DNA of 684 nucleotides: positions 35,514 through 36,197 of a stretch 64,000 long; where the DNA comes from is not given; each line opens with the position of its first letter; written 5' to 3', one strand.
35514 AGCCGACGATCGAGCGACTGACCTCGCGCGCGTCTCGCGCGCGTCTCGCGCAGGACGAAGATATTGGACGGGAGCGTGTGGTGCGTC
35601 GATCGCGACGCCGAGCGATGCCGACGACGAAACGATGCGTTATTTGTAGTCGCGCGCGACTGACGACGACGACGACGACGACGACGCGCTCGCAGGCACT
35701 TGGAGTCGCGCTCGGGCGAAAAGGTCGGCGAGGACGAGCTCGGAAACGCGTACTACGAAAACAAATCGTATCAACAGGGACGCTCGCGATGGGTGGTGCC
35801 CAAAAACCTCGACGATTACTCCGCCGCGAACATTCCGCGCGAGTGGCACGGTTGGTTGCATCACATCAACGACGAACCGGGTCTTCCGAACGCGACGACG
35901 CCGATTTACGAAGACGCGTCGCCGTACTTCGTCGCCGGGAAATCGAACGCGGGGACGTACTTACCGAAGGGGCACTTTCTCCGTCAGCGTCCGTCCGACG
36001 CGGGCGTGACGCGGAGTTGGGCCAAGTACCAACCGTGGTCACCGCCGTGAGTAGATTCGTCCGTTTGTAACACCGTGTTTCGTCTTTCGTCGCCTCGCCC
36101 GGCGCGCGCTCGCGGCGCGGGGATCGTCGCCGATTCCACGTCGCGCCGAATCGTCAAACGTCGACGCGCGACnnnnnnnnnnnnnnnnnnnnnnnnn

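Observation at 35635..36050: NDUFA12 gene has no in-frame ATG, and a 50-nt GT-AG mini-intron would supply one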

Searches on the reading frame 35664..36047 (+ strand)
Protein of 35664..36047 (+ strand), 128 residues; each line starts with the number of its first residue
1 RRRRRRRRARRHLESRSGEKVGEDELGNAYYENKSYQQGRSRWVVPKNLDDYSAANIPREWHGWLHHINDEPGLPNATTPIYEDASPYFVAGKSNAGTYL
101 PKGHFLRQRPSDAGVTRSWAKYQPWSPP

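Call 3: search_protein_families(library=pfam, proteins=[window:35664-36047:+], max_evalue=0.01)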
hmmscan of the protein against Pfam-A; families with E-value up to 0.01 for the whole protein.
window:35664-36047:+ (128 aa): 1 family
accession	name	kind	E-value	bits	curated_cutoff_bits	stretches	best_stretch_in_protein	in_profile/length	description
PF05071.21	NDUFA12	-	5e-20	72.6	23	1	18-127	1-98/98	NADH ubiquinone oxidoreductase subunit NDUFA12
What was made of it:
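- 35696..36050 (+): Exon 3 (355 nt including stop TGA 36048-50). It supplies the last base of Trp-45, then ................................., which is the whole Pfam NDUFA12 domain. Pfam PF05071 matches at E about 5e-20 (call 3).
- Checked: Pfam NDUFA12 PF05071 matches at E=5e-20 (call 3).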

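Call 5: find_homologous_proteins(query=window:35664-36047:+, max_evalue=0.001)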
Query window:35664-36047:+ (128 aa): 22 proteins with E <= 0.001 among 29 candidates.
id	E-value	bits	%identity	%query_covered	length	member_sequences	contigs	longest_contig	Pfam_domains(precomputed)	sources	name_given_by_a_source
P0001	3.3e-61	223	80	91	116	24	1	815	PF05071.22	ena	-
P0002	3.9e-53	197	99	66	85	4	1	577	PF05071.22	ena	-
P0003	4.7e-52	194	69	97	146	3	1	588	PF05071.22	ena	-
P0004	1.0e-51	193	69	97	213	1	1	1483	PF05071.22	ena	-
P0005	1.9e-51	192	69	97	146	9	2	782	PF05071.22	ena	-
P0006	1.6e-49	186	71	91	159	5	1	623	PF05071.22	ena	-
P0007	5.1e-46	174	63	97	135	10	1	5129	PF05071.22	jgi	jgi:NADH dehydrogenase (ubiquinone) 1 alpha subcomplex subunit 12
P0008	1.1e-45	173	62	97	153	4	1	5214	PF05071.22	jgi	jgi:NADH dehydrogenase (ubiquinone) 1 alpha subcomplex subunit 12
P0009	5.6e-45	171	65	91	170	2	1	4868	PF05071.22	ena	-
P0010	8.6e-45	170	65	91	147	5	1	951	PF05071.22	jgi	jgi:NADH dehydrogenase (ubiquinone) 1 alpha subcomplex subunit 12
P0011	4.7e-42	161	62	91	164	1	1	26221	PF05071.22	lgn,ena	-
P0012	2.0e-41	159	64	89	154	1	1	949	PF05071.22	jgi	jgi:NADH dehydrogenase (ubiquinone) 1 alpha subcomplex subunit 12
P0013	4.8e-41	158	64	91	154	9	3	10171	PF05071.22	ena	-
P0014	1.2e-39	154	62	91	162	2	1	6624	PF05071.22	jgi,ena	-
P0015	3.8e-32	129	56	92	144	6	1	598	PF05071.22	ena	-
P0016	5.5e-31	126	54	92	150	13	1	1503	PF05071.22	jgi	jgi:NADH dehydrogenase (ubiquinone) 1 alpha subcomplex subunit 12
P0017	5.7e-30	122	65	66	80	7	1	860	PF05071.22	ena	-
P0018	3.3e-28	116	74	56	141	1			PF05071.22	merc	-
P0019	4.7e-7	48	49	47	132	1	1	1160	PF05071.22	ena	-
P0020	1.7e-5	43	34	90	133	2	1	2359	PF05071.22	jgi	-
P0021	3.1e-5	42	44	52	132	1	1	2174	PF05071.22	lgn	-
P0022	5.8e-5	41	34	86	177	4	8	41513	PF05071.22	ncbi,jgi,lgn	jgi:NADH:ubiquinone oxidoreductase subunit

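Call 10: find_encoding_contigs(protein=P0004, flank=2000, max_places=3)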
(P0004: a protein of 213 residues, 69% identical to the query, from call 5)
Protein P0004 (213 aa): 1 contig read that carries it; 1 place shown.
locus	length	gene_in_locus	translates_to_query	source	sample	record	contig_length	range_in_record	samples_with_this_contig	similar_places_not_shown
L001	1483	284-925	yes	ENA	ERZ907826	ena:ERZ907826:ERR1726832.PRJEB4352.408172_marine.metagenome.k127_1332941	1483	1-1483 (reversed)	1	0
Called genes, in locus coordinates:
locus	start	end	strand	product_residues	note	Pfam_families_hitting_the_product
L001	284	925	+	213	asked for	PF05071:NDUFA12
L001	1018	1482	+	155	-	?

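Call 11: find_encoding_contigs(protein=P0011, flank=3000, max_places=3)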
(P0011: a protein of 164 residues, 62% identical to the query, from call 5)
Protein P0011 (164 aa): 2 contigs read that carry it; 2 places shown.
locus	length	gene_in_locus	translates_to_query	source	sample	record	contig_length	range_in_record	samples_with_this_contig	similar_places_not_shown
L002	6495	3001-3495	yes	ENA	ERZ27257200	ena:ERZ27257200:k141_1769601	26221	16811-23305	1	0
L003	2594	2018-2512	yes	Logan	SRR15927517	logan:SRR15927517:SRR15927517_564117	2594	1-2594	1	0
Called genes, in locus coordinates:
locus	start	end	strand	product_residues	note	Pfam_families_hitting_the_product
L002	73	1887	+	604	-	PF01073:3Beta_HSD, PF01370:Epimerase, PF05368:NmrA, PF13460:NAD_binding_10, PF08547:CIA30, PF13460:NAD_binding_10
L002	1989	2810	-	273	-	PF14559:TPR_19 (faint), PF22890:TPR_EMC2, PF07719:TPR_2 (faint), PF00515:TPR_1 (weak)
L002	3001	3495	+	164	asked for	PF05071:NDUFA12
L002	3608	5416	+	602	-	PF22099:MRS2-like, PF01544:CorA (weak)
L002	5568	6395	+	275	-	-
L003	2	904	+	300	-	?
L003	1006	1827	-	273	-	PF13428:TPR_14 (faint), PF13432:TPR_16 (faint), PF14559:TPR_19 (faint), PF22890:TPR_EMC2, PF07719:TPR_2 (faint), PF00515:TPR_1 (weak)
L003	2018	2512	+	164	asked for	PF05071:NDUFA12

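Call 12: find_encoding_contigs(protein=P0013, flank=3000, max_places=3)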
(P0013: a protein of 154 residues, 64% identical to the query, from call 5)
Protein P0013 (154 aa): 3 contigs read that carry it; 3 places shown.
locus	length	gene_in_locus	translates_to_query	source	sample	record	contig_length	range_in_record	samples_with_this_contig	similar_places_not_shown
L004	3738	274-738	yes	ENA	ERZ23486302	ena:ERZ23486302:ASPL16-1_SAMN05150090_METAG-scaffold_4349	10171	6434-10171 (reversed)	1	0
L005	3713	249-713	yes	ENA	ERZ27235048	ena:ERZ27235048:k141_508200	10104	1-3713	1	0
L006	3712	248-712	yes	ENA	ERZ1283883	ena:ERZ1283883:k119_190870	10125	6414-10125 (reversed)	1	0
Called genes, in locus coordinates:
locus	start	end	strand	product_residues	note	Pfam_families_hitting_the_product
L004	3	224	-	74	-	?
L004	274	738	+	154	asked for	PF05071:NDUFA12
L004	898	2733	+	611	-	PF22099:MRS2-like, PF01544:CorA (weak)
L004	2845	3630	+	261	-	PF13532:2OG-FeII_Oxy_2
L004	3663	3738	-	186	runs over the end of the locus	-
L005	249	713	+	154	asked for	PF05071:NDUFA12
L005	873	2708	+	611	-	PF22099:MRS2-like, PF01544:CorA (weak)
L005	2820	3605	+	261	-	PF13532:2OG-FeII_Oxy_2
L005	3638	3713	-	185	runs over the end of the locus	-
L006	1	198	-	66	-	?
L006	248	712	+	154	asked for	PF05071:NDUFA12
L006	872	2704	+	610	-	PF22099:MRS2-like, PF01544:CorA (weak)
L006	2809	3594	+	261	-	PF13532:2OG-FeII_Oxy_2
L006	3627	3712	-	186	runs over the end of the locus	-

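Call 15: find_encoding_contigs(protein=P0006, flank=1000, max_places=3)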
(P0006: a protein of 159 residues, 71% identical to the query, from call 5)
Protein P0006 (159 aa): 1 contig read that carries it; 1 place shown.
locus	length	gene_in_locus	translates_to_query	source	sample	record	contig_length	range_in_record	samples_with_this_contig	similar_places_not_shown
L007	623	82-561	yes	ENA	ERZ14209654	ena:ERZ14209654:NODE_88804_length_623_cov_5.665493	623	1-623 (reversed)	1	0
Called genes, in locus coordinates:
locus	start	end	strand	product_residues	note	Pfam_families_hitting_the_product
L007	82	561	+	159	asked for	PF05071:NDUFA12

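Call 38: find_encoding_contigs(protein=P0001, flank=1000, max_places=2)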
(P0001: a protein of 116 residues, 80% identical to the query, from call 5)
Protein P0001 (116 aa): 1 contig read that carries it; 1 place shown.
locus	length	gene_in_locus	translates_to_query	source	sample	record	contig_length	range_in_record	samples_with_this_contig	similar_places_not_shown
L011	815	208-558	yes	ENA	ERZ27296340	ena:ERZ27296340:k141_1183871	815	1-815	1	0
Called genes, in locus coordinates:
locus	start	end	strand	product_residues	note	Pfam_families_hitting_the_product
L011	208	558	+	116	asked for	PF05071:NDUFA12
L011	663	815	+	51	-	?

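Call 39: find_encoding_contigs(protein=P0009, flank=2500, max_places=2)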
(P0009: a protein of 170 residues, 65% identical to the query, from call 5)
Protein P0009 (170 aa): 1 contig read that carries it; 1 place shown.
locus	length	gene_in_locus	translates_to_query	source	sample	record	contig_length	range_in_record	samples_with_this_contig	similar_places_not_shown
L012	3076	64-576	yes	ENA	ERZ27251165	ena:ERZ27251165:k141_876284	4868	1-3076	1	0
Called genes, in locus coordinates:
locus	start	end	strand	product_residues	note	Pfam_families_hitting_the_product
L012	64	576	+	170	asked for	PF05071:NDUFA12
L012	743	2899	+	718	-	PF22099:MRS2-like, PF01544:CorA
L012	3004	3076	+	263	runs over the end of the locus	PF13532:2OG-FeII_Oxy_2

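Call 40: find_encoding_contigs(protein=P0012, flank=1000, max_places=2)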
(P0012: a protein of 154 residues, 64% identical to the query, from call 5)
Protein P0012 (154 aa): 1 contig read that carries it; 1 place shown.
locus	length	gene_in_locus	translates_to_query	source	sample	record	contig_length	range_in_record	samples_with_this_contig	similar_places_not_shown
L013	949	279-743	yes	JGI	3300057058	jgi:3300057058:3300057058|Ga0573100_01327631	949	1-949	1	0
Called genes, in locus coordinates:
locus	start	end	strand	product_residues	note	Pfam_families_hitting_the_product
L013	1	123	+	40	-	?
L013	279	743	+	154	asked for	PF05071:NDUFA12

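Call 41: find_encoding_contigs(protein=P0014, flank=2500, max_places=2)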
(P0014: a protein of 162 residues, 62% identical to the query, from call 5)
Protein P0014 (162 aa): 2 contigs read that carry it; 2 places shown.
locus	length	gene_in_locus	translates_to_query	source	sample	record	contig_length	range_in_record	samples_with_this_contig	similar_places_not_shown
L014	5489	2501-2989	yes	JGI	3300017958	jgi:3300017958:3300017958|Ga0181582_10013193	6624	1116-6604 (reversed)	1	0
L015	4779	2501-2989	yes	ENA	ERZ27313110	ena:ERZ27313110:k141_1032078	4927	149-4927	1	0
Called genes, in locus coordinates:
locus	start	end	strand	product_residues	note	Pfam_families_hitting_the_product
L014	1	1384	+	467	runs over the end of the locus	?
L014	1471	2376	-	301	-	PF13432:TPR_16 (faint), PF14559:TPR_19 (faint), PF22890:TPR_EMC2, PF00515:TPR_1 (weak), PF07719:TPR_2 (weak), PF13428:TPR_14 (weak)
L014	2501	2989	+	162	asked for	PF05071:NDUFA12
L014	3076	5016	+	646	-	-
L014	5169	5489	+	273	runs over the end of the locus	-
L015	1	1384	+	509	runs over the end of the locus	?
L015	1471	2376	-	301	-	PF13432:TPR_16 (faint), PF14559:TPR_19 (faint), PF22890:TPR_EMC2, PF00515:TPR_1 (weak), PF07719:TPR_2 (weak), PF13428:TPR_14 (weak)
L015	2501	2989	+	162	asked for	PF05071:NDUFA12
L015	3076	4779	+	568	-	?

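Call 43: list_cluster_members(proteins=[P0011, P0013, P0014, P0012, P0007, P0009, P0023, P0004, P0015, P0024])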
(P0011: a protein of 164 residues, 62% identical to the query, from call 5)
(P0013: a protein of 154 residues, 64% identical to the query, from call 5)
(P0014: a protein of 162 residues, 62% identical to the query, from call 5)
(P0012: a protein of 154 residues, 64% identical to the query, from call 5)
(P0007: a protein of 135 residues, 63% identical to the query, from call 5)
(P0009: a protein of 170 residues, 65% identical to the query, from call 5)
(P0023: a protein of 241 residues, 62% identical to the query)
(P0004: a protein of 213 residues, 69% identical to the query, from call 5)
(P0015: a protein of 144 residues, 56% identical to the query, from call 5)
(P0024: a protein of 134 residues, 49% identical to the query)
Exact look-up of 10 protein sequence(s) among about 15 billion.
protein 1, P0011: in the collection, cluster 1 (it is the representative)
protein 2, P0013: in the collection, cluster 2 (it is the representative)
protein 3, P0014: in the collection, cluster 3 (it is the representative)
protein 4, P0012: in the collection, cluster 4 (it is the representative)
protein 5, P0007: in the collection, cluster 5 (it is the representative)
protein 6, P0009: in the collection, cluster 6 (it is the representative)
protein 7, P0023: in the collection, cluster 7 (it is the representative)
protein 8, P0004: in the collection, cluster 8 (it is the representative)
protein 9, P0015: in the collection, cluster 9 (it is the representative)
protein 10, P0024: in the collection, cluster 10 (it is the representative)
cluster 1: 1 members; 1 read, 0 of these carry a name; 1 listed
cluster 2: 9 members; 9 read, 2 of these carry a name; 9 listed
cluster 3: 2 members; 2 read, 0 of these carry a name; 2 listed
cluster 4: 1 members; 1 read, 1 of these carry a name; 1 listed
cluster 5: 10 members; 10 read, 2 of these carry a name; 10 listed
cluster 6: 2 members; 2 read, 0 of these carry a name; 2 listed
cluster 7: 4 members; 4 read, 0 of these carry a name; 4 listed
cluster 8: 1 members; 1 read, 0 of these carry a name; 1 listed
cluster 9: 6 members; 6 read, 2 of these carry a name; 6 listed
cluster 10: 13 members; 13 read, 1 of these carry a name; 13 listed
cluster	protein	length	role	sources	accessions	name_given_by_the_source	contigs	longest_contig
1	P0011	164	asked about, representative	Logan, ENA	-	-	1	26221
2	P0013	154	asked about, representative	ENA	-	-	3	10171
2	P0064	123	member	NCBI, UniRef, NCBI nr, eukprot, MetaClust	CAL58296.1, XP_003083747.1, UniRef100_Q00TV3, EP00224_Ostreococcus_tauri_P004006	NADH:ubiquinone oxidoreductase, 17.2kDa subunit [Ostreococcus tauri] | NADH dehydrogenase [ubiquinone] 1 alpha subcomplex subunit 12 n=1 Tax=Ostreococcus tauri ... | XP_003083747.1 NADH:ubiquinone oxidoreductase, 17.2kDa subunit [Ostreococcus tauri]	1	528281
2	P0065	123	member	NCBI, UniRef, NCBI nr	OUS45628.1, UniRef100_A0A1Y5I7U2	NADH:ubiquinone oxidoreductase B17.2-like subunit [Ostreococcus tauri] | NADH dehydrogenase [ubiquinone] 1 alpha subcomplex subunit 12 n=1 Tax=Ostreococcus tauri ...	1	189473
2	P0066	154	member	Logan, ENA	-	-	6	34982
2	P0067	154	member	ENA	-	-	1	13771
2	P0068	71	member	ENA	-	-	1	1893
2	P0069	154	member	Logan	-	-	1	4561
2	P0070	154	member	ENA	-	-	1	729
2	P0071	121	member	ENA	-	-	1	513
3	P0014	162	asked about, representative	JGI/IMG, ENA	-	-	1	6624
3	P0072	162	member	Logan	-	-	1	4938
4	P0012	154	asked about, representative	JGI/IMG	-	NADH dehydrogenase (ubiquinone) 1 alpha subcomplex subunit 12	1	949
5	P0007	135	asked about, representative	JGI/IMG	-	NADH dehydrogenase (ubiquinone) 1 alpha subcomplex subunit 12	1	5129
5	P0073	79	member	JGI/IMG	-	NADH dehydrogenase (ubiquinone) 1 alpha subcomplex subunit 12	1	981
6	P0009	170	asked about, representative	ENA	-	-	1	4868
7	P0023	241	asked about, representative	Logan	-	-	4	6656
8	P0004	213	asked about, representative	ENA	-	-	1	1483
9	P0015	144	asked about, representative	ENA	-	-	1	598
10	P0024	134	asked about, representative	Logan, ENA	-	-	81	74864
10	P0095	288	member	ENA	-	-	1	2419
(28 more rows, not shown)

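Call 53: find_encoding_contigs(protein=P0095, flank=1500, max_places=2)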
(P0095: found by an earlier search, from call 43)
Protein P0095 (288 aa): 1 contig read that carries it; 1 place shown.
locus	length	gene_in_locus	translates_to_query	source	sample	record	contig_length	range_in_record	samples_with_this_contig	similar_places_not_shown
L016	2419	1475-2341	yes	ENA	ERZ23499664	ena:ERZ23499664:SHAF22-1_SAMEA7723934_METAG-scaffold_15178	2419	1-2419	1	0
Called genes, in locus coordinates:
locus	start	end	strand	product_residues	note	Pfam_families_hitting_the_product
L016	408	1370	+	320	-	PF13428:TPR_14 (faint), PF14559:TPR_19 (faint), PF13432:TPR_16 (faint), PF07719:TPR_2 (faint), PF22890:TPR_EMC2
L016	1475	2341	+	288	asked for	PF05071:NDUFA12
